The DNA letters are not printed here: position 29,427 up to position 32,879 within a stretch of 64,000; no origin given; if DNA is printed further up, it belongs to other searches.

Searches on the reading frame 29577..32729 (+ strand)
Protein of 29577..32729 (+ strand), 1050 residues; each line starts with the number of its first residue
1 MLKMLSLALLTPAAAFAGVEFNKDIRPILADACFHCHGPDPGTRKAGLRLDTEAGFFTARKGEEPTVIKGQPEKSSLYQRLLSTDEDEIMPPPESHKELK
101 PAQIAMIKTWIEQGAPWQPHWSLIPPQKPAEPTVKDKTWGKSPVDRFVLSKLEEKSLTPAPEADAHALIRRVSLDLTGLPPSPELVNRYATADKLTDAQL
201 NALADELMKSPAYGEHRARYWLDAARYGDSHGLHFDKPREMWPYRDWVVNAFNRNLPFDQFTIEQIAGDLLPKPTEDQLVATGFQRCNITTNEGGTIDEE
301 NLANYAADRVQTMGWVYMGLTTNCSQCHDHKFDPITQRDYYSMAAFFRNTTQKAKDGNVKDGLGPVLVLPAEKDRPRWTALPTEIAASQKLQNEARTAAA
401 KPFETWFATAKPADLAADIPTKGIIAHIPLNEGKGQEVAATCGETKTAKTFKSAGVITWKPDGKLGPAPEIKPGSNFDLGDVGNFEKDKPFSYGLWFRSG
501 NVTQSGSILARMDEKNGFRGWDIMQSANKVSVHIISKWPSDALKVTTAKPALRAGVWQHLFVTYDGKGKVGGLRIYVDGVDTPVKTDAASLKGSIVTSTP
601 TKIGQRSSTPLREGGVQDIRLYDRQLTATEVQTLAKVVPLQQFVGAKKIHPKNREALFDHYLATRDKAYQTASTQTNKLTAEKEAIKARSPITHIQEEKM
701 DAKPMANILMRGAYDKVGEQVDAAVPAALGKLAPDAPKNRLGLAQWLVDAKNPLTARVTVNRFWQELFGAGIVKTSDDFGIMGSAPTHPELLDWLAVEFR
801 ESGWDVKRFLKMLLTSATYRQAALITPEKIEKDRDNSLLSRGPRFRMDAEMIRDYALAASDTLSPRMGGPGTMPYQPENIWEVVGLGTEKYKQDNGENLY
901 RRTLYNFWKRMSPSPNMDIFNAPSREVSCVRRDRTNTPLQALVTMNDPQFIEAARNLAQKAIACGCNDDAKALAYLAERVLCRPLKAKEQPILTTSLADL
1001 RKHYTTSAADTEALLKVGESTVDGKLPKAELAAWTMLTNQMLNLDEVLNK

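Call 54: search_protein_families(library=pfam, proteins=[window:29577-32729:+], max_evalue=0.01)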
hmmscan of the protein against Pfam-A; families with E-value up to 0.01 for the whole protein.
window:29577-32729:+ (1050 aa): 6 families
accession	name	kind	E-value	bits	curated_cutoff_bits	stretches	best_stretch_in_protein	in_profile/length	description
PF07587.16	PSD1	-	1.4e-96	323.1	28.5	1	739-995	1-242/244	Protein of unknown function (DUF1553)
PF07583.16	PSCyt2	-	2.5e-80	269.8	29.8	1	143-351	1-208/209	Protein of unknown function (DUF1549)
PF13385.13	Laminin_G_3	-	3.8e-17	63.3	27.6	1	478-632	8-151/151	Concanavalin A-like lectin/glucanases superfamily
PF07635.16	PSCyt1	-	1.8e-15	57.7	22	1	33-94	1-59/59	Planctomycete cytochrome C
PF00034.26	Cytochrom_C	-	0.00016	23.4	21.3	0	30-113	9-88/90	Cytochrome c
PF13442.11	Cytochrome_CBB3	-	0.0073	17.1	27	0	27-63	8-45/68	Cytochrome C oxidase, cbb3-type, subunit III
